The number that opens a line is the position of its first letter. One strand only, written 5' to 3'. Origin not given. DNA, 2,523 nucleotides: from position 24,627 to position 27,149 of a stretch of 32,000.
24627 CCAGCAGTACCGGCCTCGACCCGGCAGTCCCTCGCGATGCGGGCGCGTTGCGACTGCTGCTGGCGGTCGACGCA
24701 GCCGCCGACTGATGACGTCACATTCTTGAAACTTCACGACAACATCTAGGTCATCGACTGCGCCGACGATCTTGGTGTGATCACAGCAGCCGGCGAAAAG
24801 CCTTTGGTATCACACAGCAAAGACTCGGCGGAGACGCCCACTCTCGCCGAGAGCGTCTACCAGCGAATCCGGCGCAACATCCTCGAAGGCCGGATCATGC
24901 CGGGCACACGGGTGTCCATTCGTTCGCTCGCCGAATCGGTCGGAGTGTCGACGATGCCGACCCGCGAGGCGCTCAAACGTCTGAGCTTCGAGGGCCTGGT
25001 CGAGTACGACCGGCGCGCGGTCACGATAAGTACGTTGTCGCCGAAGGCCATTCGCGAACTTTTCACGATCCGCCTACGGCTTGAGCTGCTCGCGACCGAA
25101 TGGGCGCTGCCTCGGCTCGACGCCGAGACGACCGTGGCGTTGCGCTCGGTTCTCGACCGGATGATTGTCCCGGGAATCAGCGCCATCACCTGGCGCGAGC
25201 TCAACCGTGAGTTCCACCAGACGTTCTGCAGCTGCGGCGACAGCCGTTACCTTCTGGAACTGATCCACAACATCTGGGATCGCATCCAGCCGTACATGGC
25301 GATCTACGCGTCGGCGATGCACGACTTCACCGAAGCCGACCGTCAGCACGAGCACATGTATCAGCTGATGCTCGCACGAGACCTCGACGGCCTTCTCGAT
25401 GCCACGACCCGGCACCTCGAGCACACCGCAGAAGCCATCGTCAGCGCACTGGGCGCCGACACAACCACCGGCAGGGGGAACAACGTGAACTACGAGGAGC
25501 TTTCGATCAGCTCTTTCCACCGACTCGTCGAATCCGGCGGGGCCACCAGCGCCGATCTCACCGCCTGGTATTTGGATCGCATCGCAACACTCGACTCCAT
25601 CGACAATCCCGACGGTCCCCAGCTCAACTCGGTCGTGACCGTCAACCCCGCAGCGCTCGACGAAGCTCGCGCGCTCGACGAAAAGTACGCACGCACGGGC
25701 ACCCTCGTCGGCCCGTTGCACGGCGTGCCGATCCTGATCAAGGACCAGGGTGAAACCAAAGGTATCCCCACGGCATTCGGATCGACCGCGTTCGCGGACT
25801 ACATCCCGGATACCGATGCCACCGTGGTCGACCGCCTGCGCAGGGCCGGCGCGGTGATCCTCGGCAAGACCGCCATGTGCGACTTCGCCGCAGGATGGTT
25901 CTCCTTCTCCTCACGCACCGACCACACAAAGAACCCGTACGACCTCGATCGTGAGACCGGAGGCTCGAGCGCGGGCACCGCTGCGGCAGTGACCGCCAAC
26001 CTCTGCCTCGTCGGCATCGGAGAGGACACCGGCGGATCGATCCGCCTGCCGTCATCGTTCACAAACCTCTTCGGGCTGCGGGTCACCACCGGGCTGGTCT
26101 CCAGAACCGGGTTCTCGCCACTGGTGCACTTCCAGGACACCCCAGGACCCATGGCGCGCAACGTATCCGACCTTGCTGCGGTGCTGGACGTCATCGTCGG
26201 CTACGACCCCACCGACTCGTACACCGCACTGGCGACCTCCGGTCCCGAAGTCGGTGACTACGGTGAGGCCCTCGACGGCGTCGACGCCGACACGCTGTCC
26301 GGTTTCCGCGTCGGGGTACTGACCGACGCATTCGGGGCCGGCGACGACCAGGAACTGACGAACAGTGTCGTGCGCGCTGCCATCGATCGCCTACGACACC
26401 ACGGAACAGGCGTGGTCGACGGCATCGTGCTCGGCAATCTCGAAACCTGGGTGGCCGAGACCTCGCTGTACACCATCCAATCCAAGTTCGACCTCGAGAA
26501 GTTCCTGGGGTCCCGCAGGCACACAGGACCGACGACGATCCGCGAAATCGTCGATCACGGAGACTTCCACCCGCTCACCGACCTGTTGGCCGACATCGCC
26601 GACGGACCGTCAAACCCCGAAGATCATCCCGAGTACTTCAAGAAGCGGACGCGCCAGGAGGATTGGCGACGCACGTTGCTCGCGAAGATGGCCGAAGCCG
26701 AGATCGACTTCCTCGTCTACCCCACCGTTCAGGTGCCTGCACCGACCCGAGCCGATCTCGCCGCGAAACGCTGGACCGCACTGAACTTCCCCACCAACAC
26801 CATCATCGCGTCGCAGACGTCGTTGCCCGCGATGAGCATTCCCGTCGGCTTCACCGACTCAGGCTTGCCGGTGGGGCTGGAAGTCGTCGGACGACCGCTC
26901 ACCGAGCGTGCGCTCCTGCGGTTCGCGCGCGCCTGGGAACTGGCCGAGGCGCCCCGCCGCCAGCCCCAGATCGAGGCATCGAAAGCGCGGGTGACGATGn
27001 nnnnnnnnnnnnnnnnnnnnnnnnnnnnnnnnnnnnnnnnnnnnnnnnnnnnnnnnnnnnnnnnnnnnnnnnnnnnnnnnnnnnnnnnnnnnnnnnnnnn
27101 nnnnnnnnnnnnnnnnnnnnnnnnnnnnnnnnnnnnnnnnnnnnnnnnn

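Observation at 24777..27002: GntR/FCD regulator and amidase read as one 741-codon ORF, hinged on a G5 run that is also the amidase ribosome-binding site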

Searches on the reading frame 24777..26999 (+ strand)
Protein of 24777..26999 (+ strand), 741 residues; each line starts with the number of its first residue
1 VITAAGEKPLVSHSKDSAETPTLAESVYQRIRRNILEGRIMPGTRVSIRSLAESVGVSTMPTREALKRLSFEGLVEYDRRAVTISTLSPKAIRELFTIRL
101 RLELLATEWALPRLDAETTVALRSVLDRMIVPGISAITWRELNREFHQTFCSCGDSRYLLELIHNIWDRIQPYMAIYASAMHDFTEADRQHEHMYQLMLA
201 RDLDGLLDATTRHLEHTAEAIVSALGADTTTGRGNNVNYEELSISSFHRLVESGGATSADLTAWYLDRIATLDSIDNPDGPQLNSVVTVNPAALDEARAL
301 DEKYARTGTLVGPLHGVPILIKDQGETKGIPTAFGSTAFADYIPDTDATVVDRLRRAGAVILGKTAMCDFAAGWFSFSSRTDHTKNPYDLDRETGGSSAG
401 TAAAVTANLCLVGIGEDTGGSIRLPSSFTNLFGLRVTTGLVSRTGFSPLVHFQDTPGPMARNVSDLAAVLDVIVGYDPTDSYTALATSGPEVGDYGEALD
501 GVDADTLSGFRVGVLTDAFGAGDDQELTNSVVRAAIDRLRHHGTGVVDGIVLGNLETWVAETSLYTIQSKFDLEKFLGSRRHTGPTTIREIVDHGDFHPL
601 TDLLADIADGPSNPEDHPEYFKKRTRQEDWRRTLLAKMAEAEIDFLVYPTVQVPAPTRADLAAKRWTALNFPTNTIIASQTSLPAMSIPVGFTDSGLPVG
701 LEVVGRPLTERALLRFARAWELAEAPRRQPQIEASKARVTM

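Call 5: search_protein_families(library=pfam, proteins=[window:24777-26999:+], max_evalue=0.001)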
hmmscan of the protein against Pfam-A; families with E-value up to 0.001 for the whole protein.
window:24777-26999:+ (741 aa): 3 families
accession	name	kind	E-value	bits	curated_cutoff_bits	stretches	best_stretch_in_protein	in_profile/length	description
PF01425.27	Amidase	-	1.4e-95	321.4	27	1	281-714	15-445/445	Amidase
PF07729.17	FCD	-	1.3e-20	74.5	24.3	1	94-215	1-124/125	FCD domain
PF00392.27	GntR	-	2.3e-16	59.7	27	1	23-80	1-59/64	Bacterial regulatory proteins, gntR family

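Call 6: search_protein_families(library=ncbifam, proteins=[window:24777-26999:+], max_evalue=0.001)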
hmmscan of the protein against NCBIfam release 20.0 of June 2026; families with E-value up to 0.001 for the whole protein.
window:24777-26999:+ (741 aa): 35 families (the best 25 are shown)
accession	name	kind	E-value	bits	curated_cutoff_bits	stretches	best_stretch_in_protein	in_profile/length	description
NF006006.0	PRK08137.1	equivalog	1.5e-88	297.9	534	1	218-736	10-523/529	amidase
NF005300.0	PRK06828.1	subfamily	7.7e-83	278.5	494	1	237-732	8-490/491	amidase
NF005688.0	PRK07488.1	equivalog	2.2e-77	261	532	1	238-722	7-464/474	indoleacetamide hydrolase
NF005565.0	PRK07235.1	subfamily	1.4e-69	235.1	545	2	267-546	39-313/506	amidase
TIGR00132.1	gatA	equivalog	1e-67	229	481.1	2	282-547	29-282/466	Asp-tRNA(Asn)/Glu-tRNA(Gln) amidotransferase subunit GatA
NF005686.0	PRK07486.1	subfamily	2.4e-63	214.5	465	2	270-546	36-305/486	amidase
NF004815.0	PRK06169.1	equivalog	3.1e-62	210.7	506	2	270-548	32-300/471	amidase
NF005219.0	PRK06707.1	equivalog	6.1e-61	206.4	498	1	241-592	70-413/536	amidase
NF004816.0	PRK06170.1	equivalog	7.1e-59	199.7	503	2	247-547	17-305/493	amidase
NF005450.0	PRK07042.1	equivalog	8.9e-57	192.6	458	1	280-729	38-457/464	amidase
NF006631.0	PRK09201.1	equivalog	5.7e-56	190.2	461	1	239-534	4-285/466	AtzE family amidohydrolase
NF009119.0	PRK12470.1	equivalog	8.6e-56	189.9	498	2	248-488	15-247/462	amidase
TIGR02715.1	amido_AtzE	subfamily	1.4e-52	179.2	425.75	1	251-535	9-279/452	AtzE family amidohydrolase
NF005127.0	PRK06565.1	equivalog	1.9e-51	175.2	575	2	238-479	5-246/570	amidase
NF005460.0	PRK07056.1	subfamily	8.2e-49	166.8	447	1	248-722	14-451/457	amidase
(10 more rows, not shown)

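Call 7: find_homologous_proteins(query=window:24777-26999:+, max_evalue=1e-10)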
Query window:24777-26999:+ (741 aa): 3291 proteins with E <= 1e-10 among 8000 candidates; the best 120 are listed.
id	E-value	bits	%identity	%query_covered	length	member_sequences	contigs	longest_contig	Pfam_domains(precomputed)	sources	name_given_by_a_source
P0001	0.0e+0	1653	99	100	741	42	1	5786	PF01425.27,PF07729.18,PF00392.28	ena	-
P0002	0.0e+0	1455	87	99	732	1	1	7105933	PF01425.27,PF07729.18,PF00392.28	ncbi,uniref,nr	ncbi:amidase family protein [Mycolicibacterium goodii]|uniref:GntR family transcriptional regulator 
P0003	0.0e+0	1414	89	95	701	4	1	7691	PF01425.27,PF07729.18,PF00392.28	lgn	-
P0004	0.0e+0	1392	82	100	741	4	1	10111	PF01425.27,PF07729.18,PF00392.28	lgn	-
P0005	0.0e+0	1389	87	94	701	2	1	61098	PF01425.27,PF07729.18,PF00392.28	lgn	-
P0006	0.0e+0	1383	82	100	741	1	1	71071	PF01425.27,PF07729.18,PF00392.28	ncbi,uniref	ncbi:amidase family protein [Mycolicibacterium vaccae]|uniref:amidase family protein n=1 Tax=Mycolic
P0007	0.0e+0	1378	82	100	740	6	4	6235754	PF01425.27,PF07729.18,PF00392.28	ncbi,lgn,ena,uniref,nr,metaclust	ncbi:amidase family protein [Mycolicibacterium vaccae]|uniref:amidase family protein n=1 Tax=Mycolic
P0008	0.0e+0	1349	83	96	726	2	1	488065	PF01425.27,PF07729.18,PF00392.28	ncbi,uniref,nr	ncbi:FCD domain-containing protein [Gordonia sp. zg691]|uniref:amidase family protein n=1 Tax=Gordon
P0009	0.0e+0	1344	83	97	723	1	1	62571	PF01425.27,PF07729.18,PF00392.28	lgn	-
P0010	0.0e+0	1310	80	98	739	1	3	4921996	PF01425.27,PF07729.18,PF00392.28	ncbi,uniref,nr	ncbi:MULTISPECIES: amidase family protein [Gordonia]|uniref:amidase family protein n=1 Tax=Gordonia 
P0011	0.0e+0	1309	80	98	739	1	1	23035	PF01425.27,PF07729.18,PF00392.28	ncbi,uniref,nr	ncbi:amidase family protein [Gordonia namibiensis]|uniref:amidase family protein n=1 Tax=Gordonia na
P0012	0.0e+0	1307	81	97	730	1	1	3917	PF01425.27,PF07729.18,PF00392.28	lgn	-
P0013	0.0e+0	1307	81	96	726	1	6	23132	PF01425.27,PF07729.18,PF00392.28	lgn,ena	-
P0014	0.0e+0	1307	80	98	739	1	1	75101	PF01425.27,PF07729.18,PF00392.28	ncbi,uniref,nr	ncbi:amidase family protein [Gordonia alkanivorans]|uniref:Putative amidase n=1 Tax=Gordonia alkaniv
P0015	0.0e+0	1306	81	97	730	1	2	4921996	PF01425.27,PF07729.18,PF00392.28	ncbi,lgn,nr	ncbi:GntR family transcriptional regulator [Gordonia alkanivorans]|nr:GntR family transcriptional re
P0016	0.0e+0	1305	81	97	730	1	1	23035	PF01425.27,PF07729.18,PF00392.28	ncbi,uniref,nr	ncbi:putative amidase [Gordonia namibiensis NBRC 108229]|uniref:Putative amidase n=1 Tax=Gordonia na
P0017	0.0e+0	1303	81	97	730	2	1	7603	PF01425.27,PF07729.18,PF00392.28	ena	-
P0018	0.0e+0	1169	73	97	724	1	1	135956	PF01425.27,PF07729.18,PF00392.28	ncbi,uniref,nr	ncbi:amidase family protein [Gordonia soli]|uniref:Putative GntR family transcriptional regulator/am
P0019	0.0e+0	1144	71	97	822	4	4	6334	PF01425.27,PF07729.18,PF00392.28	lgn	-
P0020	0.0e+0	1140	72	96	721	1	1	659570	PF01425.27,PF07729.18,PF00392.28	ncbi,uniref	ncbi:amidase family protein [Nocardia sp. NPDC051750]|uniref:amidase family protein n=1 Tax=Nocardia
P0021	0.0e+0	1137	71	97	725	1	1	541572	PF01425.27,PF07729.18,PF00392.28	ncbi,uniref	ncbi:amidase family protein [Gordonia sp. CPCC 206044]|uniref:amidase family protein n=1 Tax=Gordoni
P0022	0.0e+0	1135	71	97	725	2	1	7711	PF01425.27,PF07729.18,PF00392.28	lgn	-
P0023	0.0e+0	1135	71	96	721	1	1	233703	PF01425.27,PF07729.18,PF00392.28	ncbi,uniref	ncbi:amidase family protein [Nocardia sp. NPDC019395]|uniref:amidase family protein n=1 Tax=Nocardia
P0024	0.0e+0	1127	71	96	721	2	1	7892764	PF01425.27,PF07729.18,PF00392.28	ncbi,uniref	ncbi:amidase family protein [Nocardia sp. CA-290969]|uniref:amidase family protein n=1 Tax=Nocardia 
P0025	0.0e+0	1118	71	95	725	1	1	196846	PF01425.27,PF07729.18,PF00392.28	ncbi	ncbi:amidase family protein [Nocardia sp. NPDC003963]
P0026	0.0e+0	1116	71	95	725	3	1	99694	PF01425.27,PF07729.18,PF00392.28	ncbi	ncbi:amidase family protein [Nocardia rhamnosiphila]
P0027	0.0e+0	1109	70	96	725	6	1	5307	PF01425.27,PF07729.18,PF00392.28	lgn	-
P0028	0.0e+0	1104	69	96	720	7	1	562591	PF01425.27,PF07729.18,PF00392.28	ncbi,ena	-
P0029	0.0e+0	1101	70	97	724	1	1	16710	PF01425.27,PF07729.18,PF00392.28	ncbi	ncbi:amidase family protein [Nocardia sp. NPDC003345]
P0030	0.0e+0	1093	70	97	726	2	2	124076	PF01425.27,PF07729.18,PF00392.28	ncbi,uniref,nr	ncbi:amidase family protein [Nocardia carnea]|uniref:amidase family protein n=1 Tax=Nocardia carnea 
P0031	0.0e+0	1092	70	96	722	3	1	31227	PF01425.27,PF07729.18,PF00392.28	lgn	-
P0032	0.0e+0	1091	69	96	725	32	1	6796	PF01425.27,PF07729.18,PF00392.28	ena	-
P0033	0.0e+0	1090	70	95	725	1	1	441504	PF01425.27,PF07729.18,PF00392.28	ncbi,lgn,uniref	ncbi:amidase family protein [Nocardia sp. NPDC024068]|uniref:amidase family protein n=1 Tax=Nocardia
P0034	0.0e+0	1089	69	96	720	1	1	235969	PF01425.27,PF07729.18,PF00392.28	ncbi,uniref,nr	ncbi:amidase family protein [Gordonia sp. OPL2]|uniref:amidase family protein n=1 Tax=Gordonia sp. O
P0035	0.0e+0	1075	69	94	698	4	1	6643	PF01425.27,PF07729.18,PF00392.28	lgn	-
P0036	0.0e+0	1067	68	95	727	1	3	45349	PF01425.27,PF07729.18,PF00392.28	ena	-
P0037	1.6e-279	947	62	95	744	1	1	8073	PF01425.27,PF07729.18,PF00392.28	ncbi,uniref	ncbi:amidase family protein [Amycolatopsis sp. NPDC049253]|uniref:amidase family protein n=1 Tax=Amy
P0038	5.9e-278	942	62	95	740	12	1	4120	PF01425.27,PF07729.18,PF00392.28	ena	-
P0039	7.8e-275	932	61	95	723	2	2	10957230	PF01425.27,PF07729.18,PF00392.28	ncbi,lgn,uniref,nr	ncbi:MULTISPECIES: amidase family protein [unclassified Amycolatopsis]|uniref:amidase family protein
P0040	5.9e-273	926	60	98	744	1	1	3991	PF01425.27,PF07729.18,PF00392.28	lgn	-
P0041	6.5e-272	922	59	98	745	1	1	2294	PF01425.27,PF07729.18,PF00392.28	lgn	-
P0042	1.1e-261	888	79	66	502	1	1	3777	PF01425.27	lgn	-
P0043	1.3e-211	723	68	67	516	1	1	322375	PF01425.27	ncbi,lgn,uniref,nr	ncbi:amidase [Kineococcus rhizosphaerae]|uniref:Asp-tRNA(Asn)/Glu-tRNA(Gln) amidotransferase A subun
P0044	3.2e-209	715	68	67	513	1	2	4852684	PF01425.27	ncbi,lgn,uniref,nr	ncbi:amidase [Kineococcus aurantiacus]|uniref:Asp-tRNA(Asn)/Glu-tRNA(Gln) amidotransferase A subunit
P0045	1.8e-208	712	67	67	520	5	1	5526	PF01425.27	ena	-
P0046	7.3e-208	710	66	68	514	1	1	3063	PF01425.27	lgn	-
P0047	2.9e-206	705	65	68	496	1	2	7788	PF01425.27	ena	-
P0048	4.7e-206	704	67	67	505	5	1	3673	PF01425.27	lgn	-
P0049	4.7e-206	704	66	67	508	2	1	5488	PF01425.27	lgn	-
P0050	2.2e-205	702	67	68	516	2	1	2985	PF01425.27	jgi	jgi:amidase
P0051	2.7e-203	695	64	68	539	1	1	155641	PF01425.27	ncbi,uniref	ncbi:amidase [Kineococcus sp. SYSU DK006]|uniref:amidase n=1 Tax=Kineococcus sp. SYSU DK006 TaxID=33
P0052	1.8e-202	693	65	68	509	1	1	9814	PF01425.27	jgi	-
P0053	1.8e-202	692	65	67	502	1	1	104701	PF01425.27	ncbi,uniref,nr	ncbi:amidase [Kineococcus rubinsiae]|uniref:amidase n=1 Tax=Kineococcus rubinsiae TaxID=2609562 RepI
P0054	3.0e-202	692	65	67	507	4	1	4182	PF01425.27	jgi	jgi:Asp-tRNA(Asn)/Glu-tRNA(Gln) amidotransferase A subunit family amidase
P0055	4.1e-202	691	65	65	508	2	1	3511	PF01425.27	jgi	-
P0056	6.3e-202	691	64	67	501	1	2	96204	PF01425.27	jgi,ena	-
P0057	6.2e-201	687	65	67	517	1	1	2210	PF01425.27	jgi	jgi:amidase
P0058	2.5e-199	682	65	67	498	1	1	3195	PF01425.27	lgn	-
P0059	3.0e-191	655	63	67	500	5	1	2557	PF01425.27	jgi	jgi:Asp-tRNA(Asn)/Glu-tRNA(Gln) amidotransferase A subunit family amidase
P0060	2.2e-189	649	62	67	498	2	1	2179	PF01425.27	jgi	-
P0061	1.9e-188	646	61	68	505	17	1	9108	PF01425.27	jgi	jgi:Asp-tRNA(Asn)/Glu-tRNA(Gln) amidotransferase A subunit family amidase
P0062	6.6e-188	644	61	68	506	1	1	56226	PF01425.27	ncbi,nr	ncbi:amidase [Pseudonocardia sp. CNS-004]|nr:amidase [Pseudonocardia sp. CNS-004]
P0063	2.3e-183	629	61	66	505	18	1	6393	PF01425.27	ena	-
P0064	2.9e-182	626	59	67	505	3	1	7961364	PF01425.27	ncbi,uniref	ncbi:amidase [Pseudonocardia xinjiangensis]|uniref:amidase n=1 Tax=Pseudonocardia xinjiangensis TaxI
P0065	9.0e-182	624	59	65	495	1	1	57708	PF01425.27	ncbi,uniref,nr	ncbi:amidase [Saccharopolyspora sp. K220]|uniref:amidase n=1 Tax=Saccharopolyspora soli TaxID=292661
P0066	3.6e-181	622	59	67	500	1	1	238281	PF01425.27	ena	-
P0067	1.1e-179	617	58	68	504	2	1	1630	PF01425.27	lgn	-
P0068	6.8e-177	608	56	67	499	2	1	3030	PF01425.27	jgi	jgi:amidase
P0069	3.8e-174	599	58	67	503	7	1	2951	PF01425.27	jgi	jgi:Asp-tRNA(Asn)/Glu-tRNA(Gln) amidotransferase A subunit family amidase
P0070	7.1e-174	598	54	66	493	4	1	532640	PF01425.27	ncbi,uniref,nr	ncbi:hypothetical protein PghCCS26_05890 [Paenibacillus glycanilyticus]|uniref:Amidase domain-contai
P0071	1.0e-173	597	54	67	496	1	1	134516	PF01425.27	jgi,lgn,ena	-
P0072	4.1e-173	595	58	67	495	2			PF01425.27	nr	nr:amidase [Agromyces albus]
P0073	4.3e-172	592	57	66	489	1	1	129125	PF01425.27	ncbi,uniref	ncbi:amidase [Streptomyces sp. NPDC006012]|uniref:amidase n=1 Tax=Streptomyces sp. NPDC006012 TaxID=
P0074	6.7e-172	591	54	67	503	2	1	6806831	PF01425.27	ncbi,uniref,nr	ncbi:amidase [Paenibacillus sp. PK3_47]|uniref:amidase n=1 Tax=Paenibacillus sp. PK3_47 TaxID=207264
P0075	8.8e-172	591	56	67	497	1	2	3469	PF01425.27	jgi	jgi:amidase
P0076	1.8e-171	590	55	67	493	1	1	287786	PF01425.27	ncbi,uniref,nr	ncbi:amidase [Paenibacillus glycinis]|uniref:Amidase n=1 Tax=Paenibacillus glycinis TaxID=2697035 Re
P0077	3.8e-171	589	57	67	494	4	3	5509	PF01425.27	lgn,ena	-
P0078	6.0e-171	588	55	67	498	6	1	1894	PF01425.27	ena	-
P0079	9.0e-171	588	57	68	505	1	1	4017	PF01425.27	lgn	-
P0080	9.8e-171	588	54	67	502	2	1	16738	PF01425.27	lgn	-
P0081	1.0e-170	588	54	67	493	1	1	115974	PF01425.27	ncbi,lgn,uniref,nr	ncbi:amidase [Paenibacillus glycanilyticus]|uniref:amidase n=1 Tax=Paenibacillus glycanilyticus TaxI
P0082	1.2e-170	587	54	67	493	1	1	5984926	PF01425.27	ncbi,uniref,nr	ncbi:amidase [Paenibacillus sp. R14(2021)]|uniref:amidase n=1 Tax=Paenibacillus sp. R14(2021) TaxID=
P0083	1.4e-170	587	55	67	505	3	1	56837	PF01425.27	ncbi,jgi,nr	ncbi:MAG TPA: amidase [Ktedonobacteraceae bacterium]|nr:amidase [Ktedonobacteraceae bacterium]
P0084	1.5e-170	587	57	66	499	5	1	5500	PF01425.27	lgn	-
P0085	1.8e-170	587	58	67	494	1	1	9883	PF01425.27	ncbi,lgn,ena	-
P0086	3.1e-170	586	54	68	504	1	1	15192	PF01425.27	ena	-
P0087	3.1e-170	586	54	67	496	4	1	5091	PF01425.27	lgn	-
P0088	5.6e-170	585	55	67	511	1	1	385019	PF01425.27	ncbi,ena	-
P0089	6.1e-170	585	56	67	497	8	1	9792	PF01425.27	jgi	jgi:amidase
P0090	6.9e-170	585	53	66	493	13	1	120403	PF01425.27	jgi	jgi:amidase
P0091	8.2e-170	585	56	67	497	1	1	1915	PF01425.27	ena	-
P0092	8.2e-170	585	57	67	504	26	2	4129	PF01425.27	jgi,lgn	jgi:amidase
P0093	1.4e-169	584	57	67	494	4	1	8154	PF01425.27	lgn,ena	-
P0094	2.4e-169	583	55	68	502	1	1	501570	PF01425.27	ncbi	-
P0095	2.8e-169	583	57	67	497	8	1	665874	PF01425.27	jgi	jgi:amidase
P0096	4.5e-169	582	54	67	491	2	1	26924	PF01425.27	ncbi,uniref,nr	ncbi:amidase [Paenibacillus sp. MWE-103]|uniref:Amidase n=1 Tax=Paenibacillus artemisiicola TaxID=11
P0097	5.2e-169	582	57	67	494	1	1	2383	PF01425.27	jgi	-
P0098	8.7e-169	581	56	67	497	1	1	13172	PF01425.27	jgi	jgi:Asp-tRNA(Asn)/Glu-tRNA(Gln) amidotransferase A subunit family amidase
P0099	1.0e-168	581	54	67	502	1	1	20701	PF01425.27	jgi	jgi:amidase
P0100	1.8e-168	580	56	67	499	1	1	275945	PF01425.27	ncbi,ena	-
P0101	2.2e-168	580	53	67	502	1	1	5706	PF01425.27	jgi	jgi:amidase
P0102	2.5e-168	580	56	67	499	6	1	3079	PF01425.27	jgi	jgi:Asp-tRNA(Asn)/Glu-tRNA(Gln) amidotransferase A subunit family amidase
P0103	3.2e-168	579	54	67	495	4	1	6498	PF01425.27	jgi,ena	jgi:Asp-tRNA(Asn)/Glu-tRNA(Gln) amidotransferase A subunit family amidase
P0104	3.7e-168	579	56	67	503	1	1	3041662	PF01425.27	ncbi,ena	-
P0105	3.8e-168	579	55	67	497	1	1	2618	PF01425.27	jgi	jgi:Asp-tRNA(Asn)/Glu-tRNA(Gln) amidotransferase A subunit family amidase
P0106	4.1e-168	579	55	67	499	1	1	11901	PF01425.27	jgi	jgi:amidase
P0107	6.4e-168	578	56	67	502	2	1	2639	PF01425.27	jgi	jgi:amidase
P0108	8.0e-168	578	55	67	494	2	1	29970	PF01425.27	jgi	jgi:Asp-tRNA(Asn)/Glu-tRNA(Gln) amidotransferase A subunit family amidase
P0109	9.8e-168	578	56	67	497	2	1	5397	PF01425.27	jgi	jgi:amidase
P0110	1.4e-167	577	56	67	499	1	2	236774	PF01425.27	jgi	jgi:amidase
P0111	1.4e-167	577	55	67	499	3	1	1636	PF01425.27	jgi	jgi:Asp-tRNA(Asn)/Glu-tRNA(Gln) amidotransferase A subunit family amidase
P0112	1.7e-167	577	56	66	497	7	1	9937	PF01425.27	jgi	jgi:amidase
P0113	2.0e-167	577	56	67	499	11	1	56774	PF01425.27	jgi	jgi:amidase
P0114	2.1e-167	577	56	67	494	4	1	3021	PF01425.27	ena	-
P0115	2.2e-167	577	57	67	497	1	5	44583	PF01425.27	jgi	jgi:Asp-tRNA(Asn)/Glu-tRNA(Gln) amidotransferase A subunit family amidase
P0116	2.3e-167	577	56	67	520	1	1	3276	PF01425.27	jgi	jgi:amidase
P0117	2.4e-167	576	56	67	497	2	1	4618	PF01425.27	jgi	jgi:Asp-tRNA(Asn)/Glu-tRNA(Gln) amidotransferase A subunit family amidase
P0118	2.7e-167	576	55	65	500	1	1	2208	PF01425.27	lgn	-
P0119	3.6e-167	576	54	67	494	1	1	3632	PF01425.27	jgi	jgi:Asp-tRNA(Asn)/Glu-tRNA(Gln) amidotransferase A subunit family amidase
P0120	5.6e-167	575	56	67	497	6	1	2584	PF01425.27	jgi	jgi:amidase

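Call 11: find_encoding_contigs(protein=P0042, flank=5000, max_places=3)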
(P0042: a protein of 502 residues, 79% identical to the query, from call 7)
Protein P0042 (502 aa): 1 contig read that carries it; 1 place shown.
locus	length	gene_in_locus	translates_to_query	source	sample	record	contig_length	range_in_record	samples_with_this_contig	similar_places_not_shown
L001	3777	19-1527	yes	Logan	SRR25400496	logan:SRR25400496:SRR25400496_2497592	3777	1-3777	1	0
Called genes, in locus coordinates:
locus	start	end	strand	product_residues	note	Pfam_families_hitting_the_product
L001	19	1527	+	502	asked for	PF01425:Amidase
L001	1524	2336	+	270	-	PF03746:LamB_YcsF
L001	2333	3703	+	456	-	PF02133:Transp_cyt_pur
